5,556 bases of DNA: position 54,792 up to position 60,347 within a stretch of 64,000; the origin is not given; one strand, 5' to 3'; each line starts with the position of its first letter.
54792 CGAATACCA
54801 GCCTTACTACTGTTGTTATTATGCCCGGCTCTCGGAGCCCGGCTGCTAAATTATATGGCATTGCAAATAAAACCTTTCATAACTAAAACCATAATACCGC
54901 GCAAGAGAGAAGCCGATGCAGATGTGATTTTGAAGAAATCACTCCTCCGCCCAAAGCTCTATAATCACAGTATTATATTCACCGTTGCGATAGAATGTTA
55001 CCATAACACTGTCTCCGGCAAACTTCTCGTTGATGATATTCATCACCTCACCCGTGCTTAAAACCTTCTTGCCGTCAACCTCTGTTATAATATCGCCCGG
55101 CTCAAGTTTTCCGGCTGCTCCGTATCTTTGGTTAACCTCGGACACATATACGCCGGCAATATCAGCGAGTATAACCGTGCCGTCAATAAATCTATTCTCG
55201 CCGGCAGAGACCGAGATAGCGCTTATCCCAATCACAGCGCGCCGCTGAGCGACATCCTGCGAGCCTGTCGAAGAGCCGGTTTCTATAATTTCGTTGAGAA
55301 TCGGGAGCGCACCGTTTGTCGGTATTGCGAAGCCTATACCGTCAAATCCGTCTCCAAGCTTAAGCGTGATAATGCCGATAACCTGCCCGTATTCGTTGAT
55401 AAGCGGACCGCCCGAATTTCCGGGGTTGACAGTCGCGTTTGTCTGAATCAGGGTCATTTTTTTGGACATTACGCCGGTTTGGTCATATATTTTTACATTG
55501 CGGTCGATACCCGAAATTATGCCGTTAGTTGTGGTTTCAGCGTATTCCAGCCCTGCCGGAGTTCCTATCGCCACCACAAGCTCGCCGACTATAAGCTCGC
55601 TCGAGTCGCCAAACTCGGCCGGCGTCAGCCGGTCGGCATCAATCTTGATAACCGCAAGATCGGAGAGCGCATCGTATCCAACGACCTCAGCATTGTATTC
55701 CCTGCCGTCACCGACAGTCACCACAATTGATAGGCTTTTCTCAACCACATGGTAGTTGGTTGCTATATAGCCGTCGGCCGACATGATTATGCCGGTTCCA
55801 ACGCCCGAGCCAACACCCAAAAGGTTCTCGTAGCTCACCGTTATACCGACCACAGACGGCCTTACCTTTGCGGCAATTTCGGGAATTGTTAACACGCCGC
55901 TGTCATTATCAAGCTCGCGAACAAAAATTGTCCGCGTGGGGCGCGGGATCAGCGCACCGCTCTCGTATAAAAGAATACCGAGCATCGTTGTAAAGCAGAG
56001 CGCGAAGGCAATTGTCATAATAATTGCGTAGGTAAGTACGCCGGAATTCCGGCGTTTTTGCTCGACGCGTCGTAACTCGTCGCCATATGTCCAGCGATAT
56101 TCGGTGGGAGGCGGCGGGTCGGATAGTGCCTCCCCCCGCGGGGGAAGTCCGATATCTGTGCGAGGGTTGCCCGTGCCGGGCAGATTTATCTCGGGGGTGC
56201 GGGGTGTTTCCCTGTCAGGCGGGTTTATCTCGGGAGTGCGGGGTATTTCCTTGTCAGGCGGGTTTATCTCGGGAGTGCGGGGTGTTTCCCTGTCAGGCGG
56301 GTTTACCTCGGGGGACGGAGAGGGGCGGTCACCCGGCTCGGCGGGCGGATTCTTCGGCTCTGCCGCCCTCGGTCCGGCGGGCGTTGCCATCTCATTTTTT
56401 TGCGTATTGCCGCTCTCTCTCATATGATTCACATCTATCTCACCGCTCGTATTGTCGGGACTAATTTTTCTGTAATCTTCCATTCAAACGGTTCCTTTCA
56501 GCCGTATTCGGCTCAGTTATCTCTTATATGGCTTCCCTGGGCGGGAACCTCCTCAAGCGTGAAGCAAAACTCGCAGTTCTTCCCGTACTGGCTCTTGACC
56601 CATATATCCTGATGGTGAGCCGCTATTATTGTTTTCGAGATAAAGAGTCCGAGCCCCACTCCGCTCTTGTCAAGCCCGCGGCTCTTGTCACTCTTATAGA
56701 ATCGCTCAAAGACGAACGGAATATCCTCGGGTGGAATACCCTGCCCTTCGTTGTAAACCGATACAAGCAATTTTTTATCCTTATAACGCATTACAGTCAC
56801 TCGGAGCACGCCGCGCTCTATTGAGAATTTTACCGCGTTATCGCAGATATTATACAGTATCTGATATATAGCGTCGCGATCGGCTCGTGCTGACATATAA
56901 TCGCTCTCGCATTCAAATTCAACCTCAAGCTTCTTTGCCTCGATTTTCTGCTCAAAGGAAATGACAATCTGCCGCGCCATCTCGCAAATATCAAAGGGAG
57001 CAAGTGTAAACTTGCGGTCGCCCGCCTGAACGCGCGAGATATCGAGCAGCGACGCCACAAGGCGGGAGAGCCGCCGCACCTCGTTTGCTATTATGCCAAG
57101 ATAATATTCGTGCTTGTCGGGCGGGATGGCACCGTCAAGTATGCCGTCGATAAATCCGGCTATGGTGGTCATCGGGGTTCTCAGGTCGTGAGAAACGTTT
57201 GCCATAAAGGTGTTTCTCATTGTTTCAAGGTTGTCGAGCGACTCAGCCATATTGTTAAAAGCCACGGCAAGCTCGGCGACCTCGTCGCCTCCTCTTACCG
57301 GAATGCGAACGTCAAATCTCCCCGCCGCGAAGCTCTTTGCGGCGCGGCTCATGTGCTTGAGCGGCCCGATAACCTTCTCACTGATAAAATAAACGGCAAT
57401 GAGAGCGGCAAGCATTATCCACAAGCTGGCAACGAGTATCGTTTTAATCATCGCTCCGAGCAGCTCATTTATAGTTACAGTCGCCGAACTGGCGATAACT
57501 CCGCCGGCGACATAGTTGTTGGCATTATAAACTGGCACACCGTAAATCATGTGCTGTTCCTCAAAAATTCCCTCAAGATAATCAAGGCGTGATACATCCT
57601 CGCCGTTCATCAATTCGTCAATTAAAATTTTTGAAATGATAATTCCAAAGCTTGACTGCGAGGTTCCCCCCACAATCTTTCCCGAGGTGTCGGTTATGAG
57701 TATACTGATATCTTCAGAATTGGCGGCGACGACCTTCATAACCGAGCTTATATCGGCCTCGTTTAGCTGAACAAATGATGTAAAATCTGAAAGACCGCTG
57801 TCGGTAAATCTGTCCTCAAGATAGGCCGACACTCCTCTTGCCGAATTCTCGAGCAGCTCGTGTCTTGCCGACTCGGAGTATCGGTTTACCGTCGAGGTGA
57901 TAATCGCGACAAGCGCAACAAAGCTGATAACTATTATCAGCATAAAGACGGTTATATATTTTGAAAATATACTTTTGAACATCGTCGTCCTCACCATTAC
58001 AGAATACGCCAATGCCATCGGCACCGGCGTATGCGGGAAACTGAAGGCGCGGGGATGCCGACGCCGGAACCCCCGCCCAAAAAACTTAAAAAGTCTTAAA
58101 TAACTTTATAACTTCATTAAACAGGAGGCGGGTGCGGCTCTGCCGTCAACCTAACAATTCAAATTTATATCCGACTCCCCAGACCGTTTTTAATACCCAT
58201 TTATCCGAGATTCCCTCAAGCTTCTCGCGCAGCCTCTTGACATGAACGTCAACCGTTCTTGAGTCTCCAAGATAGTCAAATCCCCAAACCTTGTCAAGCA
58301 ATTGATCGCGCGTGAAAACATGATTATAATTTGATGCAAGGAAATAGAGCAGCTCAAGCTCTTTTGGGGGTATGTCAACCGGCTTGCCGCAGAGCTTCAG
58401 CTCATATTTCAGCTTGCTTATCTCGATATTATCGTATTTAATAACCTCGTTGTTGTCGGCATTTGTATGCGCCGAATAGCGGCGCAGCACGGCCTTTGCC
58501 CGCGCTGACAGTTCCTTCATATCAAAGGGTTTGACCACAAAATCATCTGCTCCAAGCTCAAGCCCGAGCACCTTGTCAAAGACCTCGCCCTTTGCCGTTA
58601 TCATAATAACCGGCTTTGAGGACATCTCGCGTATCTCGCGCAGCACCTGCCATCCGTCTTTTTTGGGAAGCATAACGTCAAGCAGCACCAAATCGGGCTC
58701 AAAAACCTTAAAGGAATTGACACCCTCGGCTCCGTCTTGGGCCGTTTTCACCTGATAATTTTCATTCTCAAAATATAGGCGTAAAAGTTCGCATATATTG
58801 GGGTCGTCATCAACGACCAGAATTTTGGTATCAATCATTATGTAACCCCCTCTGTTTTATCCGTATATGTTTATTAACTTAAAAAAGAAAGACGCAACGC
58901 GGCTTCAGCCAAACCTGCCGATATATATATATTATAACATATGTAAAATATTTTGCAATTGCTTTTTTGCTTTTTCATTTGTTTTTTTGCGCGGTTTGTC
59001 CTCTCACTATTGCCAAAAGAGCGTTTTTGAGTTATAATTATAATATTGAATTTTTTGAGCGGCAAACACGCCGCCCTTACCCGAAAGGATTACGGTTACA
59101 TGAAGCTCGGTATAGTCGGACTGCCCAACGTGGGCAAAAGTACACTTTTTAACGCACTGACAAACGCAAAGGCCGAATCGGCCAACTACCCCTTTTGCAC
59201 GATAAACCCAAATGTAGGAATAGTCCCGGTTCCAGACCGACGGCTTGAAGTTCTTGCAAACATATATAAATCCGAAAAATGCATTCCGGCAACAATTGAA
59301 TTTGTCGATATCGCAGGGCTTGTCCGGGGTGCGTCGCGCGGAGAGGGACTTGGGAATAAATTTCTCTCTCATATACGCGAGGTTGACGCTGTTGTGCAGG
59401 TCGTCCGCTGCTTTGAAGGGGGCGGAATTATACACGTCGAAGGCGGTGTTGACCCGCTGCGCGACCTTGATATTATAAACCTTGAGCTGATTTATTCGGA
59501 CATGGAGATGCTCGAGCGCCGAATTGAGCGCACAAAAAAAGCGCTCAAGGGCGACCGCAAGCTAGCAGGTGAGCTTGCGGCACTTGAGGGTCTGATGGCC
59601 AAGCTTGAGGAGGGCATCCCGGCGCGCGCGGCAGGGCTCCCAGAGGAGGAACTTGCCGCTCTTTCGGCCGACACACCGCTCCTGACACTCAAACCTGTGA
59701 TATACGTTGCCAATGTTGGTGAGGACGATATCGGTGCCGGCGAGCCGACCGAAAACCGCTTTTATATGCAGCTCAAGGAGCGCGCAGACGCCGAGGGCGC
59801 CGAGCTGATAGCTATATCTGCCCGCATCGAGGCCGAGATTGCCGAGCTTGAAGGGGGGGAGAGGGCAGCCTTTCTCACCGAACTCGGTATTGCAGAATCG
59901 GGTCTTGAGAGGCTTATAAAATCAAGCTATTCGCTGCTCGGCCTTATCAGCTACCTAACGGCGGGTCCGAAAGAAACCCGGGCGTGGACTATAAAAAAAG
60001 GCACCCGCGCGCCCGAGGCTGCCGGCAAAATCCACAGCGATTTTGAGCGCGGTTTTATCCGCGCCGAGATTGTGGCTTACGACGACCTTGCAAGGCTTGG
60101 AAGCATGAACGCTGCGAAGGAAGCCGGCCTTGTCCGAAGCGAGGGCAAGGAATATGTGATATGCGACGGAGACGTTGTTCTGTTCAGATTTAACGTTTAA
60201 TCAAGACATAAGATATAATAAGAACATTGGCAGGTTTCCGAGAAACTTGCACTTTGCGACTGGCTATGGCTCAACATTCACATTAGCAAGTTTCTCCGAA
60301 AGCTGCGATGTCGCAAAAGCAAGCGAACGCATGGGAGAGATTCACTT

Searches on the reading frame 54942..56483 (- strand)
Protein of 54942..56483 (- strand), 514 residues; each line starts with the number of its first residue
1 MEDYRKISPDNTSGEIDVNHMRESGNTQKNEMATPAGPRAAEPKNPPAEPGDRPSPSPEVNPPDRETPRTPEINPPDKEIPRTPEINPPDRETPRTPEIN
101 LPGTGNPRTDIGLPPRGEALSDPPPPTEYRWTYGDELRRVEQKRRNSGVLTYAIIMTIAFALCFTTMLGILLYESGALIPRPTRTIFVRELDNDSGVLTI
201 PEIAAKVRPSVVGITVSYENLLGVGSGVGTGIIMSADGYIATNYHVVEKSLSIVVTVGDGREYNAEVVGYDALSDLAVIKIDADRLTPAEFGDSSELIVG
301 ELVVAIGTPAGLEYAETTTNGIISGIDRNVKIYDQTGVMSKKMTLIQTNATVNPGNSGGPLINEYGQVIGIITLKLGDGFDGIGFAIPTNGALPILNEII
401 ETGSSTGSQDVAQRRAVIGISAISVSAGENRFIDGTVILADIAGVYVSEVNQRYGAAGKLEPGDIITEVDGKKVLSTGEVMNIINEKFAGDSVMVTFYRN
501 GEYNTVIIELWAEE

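Call 61: search_protein_families(library=pfam, proteins=[window:54942-56483:-])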
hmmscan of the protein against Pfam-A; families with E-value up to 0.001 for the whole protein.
window:54942-56483:- (514 aa): 5 families
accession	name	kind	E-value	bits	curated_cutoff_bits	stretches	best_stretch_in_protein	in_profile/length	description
PF13365.12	Trypsin_2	-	3.3e-35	122.4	27.6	1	229-371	1-144/144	Trypsin-like peptidase domain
PF00089.32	Trypsin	-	5.1e-15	56.3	20.6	1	228-392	26-216/220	Trypsin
PF13180.12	PDZ_2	-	3.6e-12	46.8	27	1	417-510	2-80/80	PDZ domain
PF17820.7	PDZ_6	-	4.8e-05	23.5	27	1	457-485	14-41/54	PDZ domain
PF00595.29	PDZ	-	8e-05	23.4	23.2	1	442-484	24-67/81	PDZ domain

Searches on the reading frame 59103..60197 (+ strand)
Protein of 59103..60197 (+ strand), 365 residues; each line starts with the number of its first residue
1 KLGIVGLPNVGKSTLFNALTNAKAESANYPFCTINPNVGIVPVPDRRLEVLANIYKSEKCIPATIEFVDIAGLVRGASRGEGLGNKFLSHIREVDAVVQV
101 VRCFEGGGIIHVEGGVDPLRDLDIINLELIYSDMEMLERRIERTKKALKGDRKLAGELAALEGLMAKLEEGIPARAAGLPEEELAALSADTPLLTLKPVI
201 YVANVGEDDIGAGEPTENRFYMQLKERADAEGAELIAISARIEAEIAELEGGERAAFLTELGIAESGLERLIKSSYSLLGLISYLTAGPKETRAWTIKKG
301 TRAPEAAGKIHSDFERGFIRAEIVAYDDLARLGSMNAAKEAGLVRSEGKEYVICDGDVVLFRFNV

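Call 61: search_protein_families(library=pfam, proteins=[window:59103-60197:+])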
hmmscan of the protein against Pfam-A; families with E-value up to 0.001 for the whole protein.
window:59103-60197:+ (365 aa): 3 families
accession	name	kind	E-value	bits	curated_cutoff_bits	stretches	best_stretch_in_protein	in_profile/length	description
PF06071.19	YchF-GTPase_C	-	2.3e-38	130.6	27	1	281-364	1-84/84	Protein of unknown function (DUF933)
PF01926.29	MMR_HSR1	-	2.8e-22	79.4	21.9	1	2-104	2-85/113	50S ribosome-binding GTPase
PF02421.24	FeoB_N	-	1e-08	35.3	27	1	3-50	4-51/156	Ferrous iron transport protein B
